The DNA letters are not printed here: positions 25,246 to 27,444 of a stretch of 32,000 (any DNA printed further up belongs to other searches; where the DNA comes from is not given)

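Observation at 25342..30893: Promoter-to-terminator 5-gene Rieske/cytochrome b6-type unit with two non-canonical components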

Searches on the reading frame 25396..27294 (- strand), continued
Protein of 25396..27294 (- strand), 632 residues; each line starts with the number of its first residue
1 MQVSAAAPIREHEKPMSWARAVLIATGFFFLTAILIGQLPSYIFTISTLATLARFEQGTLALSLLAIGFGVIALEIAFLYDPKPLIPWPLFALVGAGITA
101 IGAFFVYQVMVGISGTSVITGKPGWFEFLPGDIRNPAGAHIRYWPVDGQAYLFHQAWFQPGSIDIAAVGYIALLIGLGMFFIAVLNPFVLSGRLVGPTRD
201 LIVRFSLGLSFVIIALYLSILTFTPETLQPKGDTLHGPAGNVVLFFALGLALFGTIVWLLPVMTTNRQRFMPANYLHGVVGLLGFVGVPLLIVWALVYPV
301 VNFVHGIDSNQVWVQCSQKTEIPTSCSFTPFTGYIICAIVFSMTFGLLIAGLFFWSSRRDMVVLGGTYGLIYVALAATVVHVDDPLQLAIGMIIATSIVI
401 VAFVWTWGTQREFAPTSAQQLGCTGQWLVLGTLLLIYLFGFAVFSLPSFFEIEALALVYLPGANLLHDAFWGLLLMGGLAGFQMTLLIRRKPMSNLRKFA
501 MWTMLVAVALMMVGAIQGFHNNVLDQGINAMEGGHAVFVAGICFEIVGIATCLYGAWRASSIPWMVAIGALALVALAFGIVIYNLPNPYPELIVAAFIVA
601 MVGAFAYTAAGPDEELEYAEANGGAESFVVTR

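Call 35: find_encoding_contigs(protein=P0241, flank=8000, max_places=2)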
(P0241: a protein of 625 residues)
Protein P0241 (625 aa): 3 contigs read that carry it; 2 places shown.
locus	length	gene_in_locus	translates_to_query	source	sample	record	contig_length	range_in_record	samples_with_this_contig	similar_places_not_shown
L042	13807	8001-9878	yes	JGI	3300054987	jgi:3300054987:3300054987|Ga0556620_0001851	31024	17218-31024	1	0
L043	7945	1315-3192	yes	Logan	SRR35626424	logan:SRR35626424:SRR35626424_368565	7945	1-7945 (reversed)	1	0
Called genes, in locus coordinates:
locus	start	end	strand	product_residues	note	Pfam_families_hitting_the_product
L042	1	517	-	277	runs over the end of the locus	-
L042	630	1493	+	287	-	-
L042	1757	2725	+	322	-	PF10127:RlaP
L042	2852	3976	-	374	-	PF00355:Rieske, PF00848:Ring_hydroxyl_A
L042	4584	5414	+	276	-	PF00033:Cytochrome_B, PF14358:DUF4405 (weak), PF13631:Cytochrom_B_N_2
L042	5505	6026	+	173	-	PF00032:Cytochrom_B_C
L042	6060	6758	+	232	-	PF00355:Rieske (weak)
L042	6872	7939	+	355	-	PF13473:Cupredoxin_1 (weak), PF00127:Copper-bind (weak)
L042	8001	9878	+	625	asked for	-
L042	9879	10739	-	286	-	PF00557:Peptidase_M24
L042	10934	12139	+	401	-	-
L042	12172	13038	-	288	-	-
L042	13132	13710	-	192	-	PF01750:HycI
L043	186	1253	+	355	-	PF13473:Cupredoxin_1 (weak), PF00127:Copper-bind (weak)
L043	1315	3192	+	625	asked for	-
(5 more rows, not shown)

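Call 41: find_homologous_proteins(query=P0247)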
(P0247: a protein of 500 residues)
Query P0247 (500 aa): 575 proteins with E <= 0.001 among 8000 candidates; the best 120 are listed.
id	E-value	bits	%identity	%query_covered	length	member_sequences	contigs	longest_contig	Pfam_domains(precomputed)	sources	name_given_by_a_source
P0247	0.0e+0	1096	100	100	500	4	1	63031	-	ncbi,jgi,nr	ncbi:MAG TPA: hypothetical protein VL485_32750 [Ktedonobacteraceae bacterium]|nr:hypothetical protei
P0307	3.6e-284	961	84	100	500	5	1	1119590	-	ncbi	-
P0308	2.3e-273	926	83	100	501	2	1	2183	-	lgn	-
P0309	4.6e-264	895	84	96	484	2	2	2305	-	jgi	-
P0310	1.0e-224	765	67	100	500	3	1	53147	-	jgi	jgi:hypothetical protein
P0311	4.3e-222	757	66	100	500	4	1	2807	-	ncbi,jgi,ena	-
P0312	3.3e-221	754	65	100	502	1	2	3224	-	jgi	jgi:hypothetical protein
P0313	6.3e-220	750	66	100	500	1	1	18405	-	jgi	jgi:hypothetical protein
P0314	1.5e-218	745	66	100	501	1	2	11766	-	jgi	jgi:hypothetical protein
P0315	3.2e-218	744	66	100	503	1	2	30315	-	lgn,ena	-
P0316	8.1e-217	739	64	100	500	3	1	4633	-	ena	-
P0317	9.7e-217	739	64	100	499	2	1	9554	-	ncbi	-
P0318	4.6e-215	734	66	100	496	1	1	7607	-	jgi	jgi:hypothetical protein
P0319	1.8e-213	728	65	100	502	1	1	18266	-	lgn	-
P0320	2.7e-213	728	62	100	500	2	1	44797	-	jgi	jgi:hypothetical protein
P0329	5.2e-207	707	62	100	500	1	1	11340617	-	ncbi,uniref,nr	ncbi:hypothetical protein EPA93_42510 [Ktedonosporobacter rubrisoli]|uniref:Uncharacterized protein 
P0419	3.9e-188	645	58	100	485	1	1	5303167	-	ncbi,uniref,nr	ncbi:hypothetical protein [Tengunoibacter tsumagoiensis]|uniref:Uncharacterized protein n=1 Tax=Teng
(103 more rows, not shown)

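Call 42: find_encoding_contigs(protein=P0329, flank=10000, max_places=1)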
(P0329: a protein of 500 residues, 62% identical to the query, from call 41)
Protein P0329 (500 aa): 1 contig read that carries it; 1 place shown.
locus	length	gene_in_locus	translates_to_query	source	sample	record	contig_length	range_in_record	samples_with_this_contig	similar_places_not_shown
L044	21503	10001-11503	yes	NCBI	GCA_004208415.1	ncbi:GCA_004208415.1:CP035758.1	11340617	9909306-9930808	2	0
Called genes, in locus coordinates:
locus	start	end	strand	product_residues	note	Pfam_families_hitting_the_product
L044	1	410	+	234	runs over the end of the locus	PF01325:Fe_dep_repress, PF02742:Fe_dep_repr_C, PF04023:FeoA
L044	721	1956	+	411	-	PF00070:Pyr_redox (faint), PF07992:Pyr_redox_2, PF13738:Pyr_redox_3 (faint), PF18267:Rubredoxin_C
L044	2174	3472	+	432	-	PF13240:Zn_Ribbon_1 (weak)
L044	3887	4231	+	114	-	-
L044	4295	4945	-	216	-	PF00072:Response_reg, PF00196:GerE, PF08281:Sigma70_r4_2 (weak)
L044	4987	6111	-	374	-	PF07730:HisKA_3, PF13581:HATPase_c_2 (weak), PF02518:HATPase_c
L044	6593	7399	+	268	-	PF00033:Cytochrome_B, PF14358:DUF4405, PF13631:Cytochrom_B_N_2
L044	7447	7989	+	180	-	PF00032:Cytochrom_B_C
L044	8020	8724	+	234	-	PF00355:Rieske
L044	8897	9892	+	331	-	PF00127:Copper-bind (faint)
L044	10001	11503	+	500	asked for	-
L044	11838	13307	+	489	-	PF08323:Glyco_transf_5, PF13439:Glyco_transf_4 (weak), PF13579:Glyco_trans_4_4, PF00534:Glycos_transf_1, PF13692:Glyco_trans_1_4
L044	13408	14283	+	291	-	PF08281:Sigma70_r4_2, PF04545:Sigma70_r4 (weak)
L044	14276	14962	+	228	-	-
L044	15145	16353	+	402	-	PF01969:Ni_insertion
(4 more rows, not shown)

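Call 43: find_encoding_contigs(protein=P0419, flank=10000, max_places=1)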
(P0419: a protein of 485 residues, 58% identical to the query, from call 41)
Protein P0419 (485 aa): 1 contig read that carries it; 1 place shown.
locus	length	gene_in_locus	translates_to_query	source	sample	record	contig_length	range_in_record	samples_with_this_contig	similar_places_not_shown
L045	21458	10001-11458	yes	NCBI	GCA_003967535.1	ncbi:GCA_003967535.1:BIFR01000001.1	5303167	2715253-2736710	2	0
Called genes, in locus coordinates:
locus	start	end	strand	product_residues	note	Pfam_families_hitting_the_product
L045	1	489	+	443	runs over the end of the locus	PF01566:Nramp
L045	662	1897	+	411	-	PF01266:DAO (faint), PF07992:Pyr_redox_2, PF13738:Pyr_redox_3 (faint), PF00070:Pyr_redox (weak), PF18267:Rubredoxin_C (faint)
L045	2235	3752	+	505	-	PF13248:Zn_ribbon_3 (weak)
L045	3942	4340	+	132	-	-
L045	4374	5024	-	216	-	PF00072:Response_reg, PF00196:GerE, PF08281:Sigma70_r4_2 (weak)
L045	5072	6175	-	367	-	PF07730:HisKA_3, PF13581:HATPase_c_2, PF02518:HATPase_c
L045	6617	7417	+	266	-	PF00033:Cytochrome_B, PF14358:DUF4405, PF13631:Cytochrom_B_N_2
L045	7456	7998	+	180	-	PF00032:Cytochrom_B_C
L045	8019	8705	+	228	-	PF00355:Rieske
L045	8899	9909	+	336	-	-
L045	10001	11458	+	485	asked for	-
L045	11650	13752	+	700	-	PF03512:Glyco_hydro_52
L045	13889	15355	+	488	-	PF08323:Glyco_transf_5, PF13439:Glyco_transf_4 (weak), PF13579:Glyco_trans_4_4, PF00534:Glycos_transf_1, PF13692:Glyco_trans_1_4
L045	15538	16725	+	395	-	PF01969:Ni_insertion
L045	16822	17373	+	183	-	PF09350:DJC28_CD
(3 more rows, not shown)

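Call 46: search_protein_families(library=pfam, alignment_id=A4, max_evalue=5)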
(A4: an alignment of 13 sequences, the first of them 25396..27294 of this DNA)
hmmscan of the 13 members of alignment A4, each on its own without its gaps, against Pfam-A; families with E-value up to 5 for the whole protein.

A. member 1, window:25396-27294:- (632 aa): 1 family
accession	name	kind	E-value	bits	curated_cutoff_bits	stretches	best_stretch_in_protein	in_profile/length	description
PF07992.20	Pyr_redox_2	-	0.025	14.4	26.1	1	19-78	100-159/291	Pyridine nucleotide-disulphide oxidoreductase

B. families by the number of members that match (of 13 scanned): 10 families
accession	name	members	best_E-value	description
PF03530.19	SK_channel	1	0.0052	Calcium-activated SK potassium channel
PF15420.11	Abhydrolase_9_N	1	0.0085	Alpha/beta-hydrolase family N-terminus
PF17369.7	DUF5391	1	0.0091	Family of unknown function (DUF5391)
PF13219.11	DUF4027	1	0.013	Protein of unknown function (DUF4027)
PF07992.20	Pyr_redox_2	1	0.025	Pyridine nucleotide-disulphide oxidoreductase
PF09771.14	Tmemb_18A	1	0.07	Transmembrane protein 188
PF05251.17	Ost5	1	0.09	Oligosaccharyltransferase subunit 5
PF09843.14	DUF2070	1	1.9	Predicted membrane protein (DUF2070)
PF10011.15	DUF2254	1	2.6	Predicted membrane protein (DUF2254)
PF01529.25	DHHC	1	3.2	DHHC palmitoyltransferase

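Call 55: predict_structure(alignment_id=A5)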
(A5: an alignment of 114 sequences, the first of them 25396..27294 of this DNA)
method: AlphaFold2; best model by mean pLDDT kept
length: 632 residues; sequences in the alignment: 114
mean_pLDDT: 89.0   pTM: 0.89
mean pLDDT of the five models: 89.0, 87.5, 87.0, 86.0, 85.4
residues with pLDDT >= 90: 446; 70-90: 114; 50-70: 57; < 50: 15
segments of 3 or more residues with pLDDT < 50: 622-632
pLDDT, mean of each block of 10 residues (from residue 1): 59 76 92 90 95 96 98 97 93 98 96 93 92 72 62 78 96 98 98 95 97 93 85 79 97 97 95 96 96 96 94 93 92 96 94 91 95 96 90 96 94 70 88 94 83 57 67 92 92 93 97 92 88 95 98 97 97 93 85 91 96 71 46 36
secondary structure, 60 per line:
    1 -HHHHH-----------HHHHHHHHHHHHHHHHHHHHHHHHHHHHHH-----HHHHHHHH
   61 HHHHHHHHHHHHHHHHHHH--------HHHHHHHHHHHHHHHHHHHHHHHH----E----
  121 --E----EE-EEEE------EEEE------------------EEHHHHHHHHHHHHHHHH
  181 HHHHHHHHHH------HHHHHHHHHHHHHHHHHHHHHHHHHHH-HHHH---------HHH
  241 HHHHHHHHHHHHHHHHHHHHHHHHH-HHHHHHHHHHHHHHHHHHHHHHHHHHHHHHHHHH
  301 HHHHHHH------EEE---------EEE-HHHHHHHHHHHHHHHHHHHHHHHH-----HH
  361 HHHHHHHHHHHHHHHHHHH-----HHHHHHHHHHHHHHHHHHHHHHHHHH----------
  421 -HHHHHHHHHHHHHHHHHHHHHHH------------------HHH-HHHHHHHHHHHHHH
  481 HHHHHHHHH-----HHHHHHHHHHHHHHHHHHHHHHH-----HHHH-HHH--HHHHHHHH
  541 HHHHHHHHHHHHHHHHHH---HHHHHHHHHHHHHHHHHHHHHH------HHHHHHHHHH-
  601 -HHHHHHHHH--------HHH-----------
elements in order: H2-6 H18-47 H53-79 H88-111 E131-134 E141-144 H165-190 H197-223 H225-228 H238-265 H267-307 E314-316 E326-328 H330-353 H359-379 H385-410 H422-444 H467-489 H495-517 H523-526 H533-558 H562-583 H590-599 H602-610

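Call 57: fold_search(model_id=the predicted structure, library=pdb)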
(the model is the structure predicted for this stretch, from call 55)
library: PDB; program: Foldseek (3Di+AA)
matches with E <= 10: 129; with E <= 0.001: 0
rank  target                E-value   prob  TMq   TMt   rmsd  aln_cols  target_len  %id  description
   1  8u5x                  5.2e-02  0.35  0.14  0.15  25.1       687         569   13  The mTORC1 cholesterol sensor LYCHOS (GPR155) - auxin bound, open state (released 2024-09-18)
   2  7zgo_A                1.8e-01  0.14  0.12  0.14  24.3       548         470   13  Cryo-EM structure of human NKCC1 (TM domain) (released 2022-10-05)
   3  9j3x_A                2.6e-01  0.15  0.14  0.15  25.4       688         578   13  Cryo-EM structure of lysosome cholesterol sencing protein LYCHOS in Tight-state (released 2025-04-02)
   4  9j3z_A                3.1e-01  0.15  0.15  0.16  25.0       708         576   13  Cryo-EM structure of lysosome cholesterol sencing protein in L state (released 2025-04-02)
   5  8y56                  3.2e-01  0.13  0.13  0.14  24.8       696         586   11  Cryo-EM reveals cholesterol binding in the lysosomal GPCR-like protein LYCHOS (released 2025-01-29)
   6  8a6l_B                3.3e-01  0.10  0.11  0.14  27.9       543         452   11  Human 4F2hc-LAT2 heterodimeric amino acid transporter in complex with anticalin D11vs (released 2022-11-09)
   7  8u5v                  3.6e-01  0.14  0.14  0.16  24.8       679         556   12  The mTORC1 cholesterol sensor LYCHOS (GPR155) - auxin bound, closed state (released 2024-09-18)
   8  8u5n                  3.6e-01  0.14  0.14  0.15  25.3       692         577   12  The mTORC1 cholesterol sensor LYCHOS (GPR155) - monomer with auxin (released 2024-09-18)
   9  5nv9                  5.6e-01  0.09  0.12  0.15  23.6       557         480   12  Substrate-bound outward-open state of a Na+-coupled sialic acid symporter reveals a novel Na+-site (released 2018-04-04)
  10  7smp_A                6.3e-01  0.10  0.14  0.12  24.4       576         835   12  CryoEM structure of NKCC1 Bu-I (released 2022-09-28)
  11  8cua_A                7.7e-01  0.09  0.12  0.15  22.9       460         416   12  Human excitatory amino acid transporter 3 (EAAT3) with bound potassium in an intermediate outward facing state (released 2023-05-10)
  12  6qq6_A                8.0e-01  0.18  0.20  0.18  21.4       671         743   14  Cryo-EM structure of dimeric quinol dependent nitric oxide reductase (qNOR) Val495Ala mutant from Alcaligenes xylosoxi (released 2019-09-11)
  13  9hjk_A                8.0e-01  0.11  0.13  0.15  24.0       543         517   11  Cryo-EM structure of the Arabidopsis thaliana CAT4 transporter in the outward-open apo state (released 2025-12-10)
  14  8wr3_A                9.0e-01  0.08  0.13  0.14  25.0       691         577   11  Cryo-EM structure of lysosomal protein LYCHOS (released 2025-01-15)
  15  8z8z_A                9.4e-01  0.12  0.17  0.18  24.2       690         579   12  Cryo-EM structure of LYCHOS (released 2025-01-01)
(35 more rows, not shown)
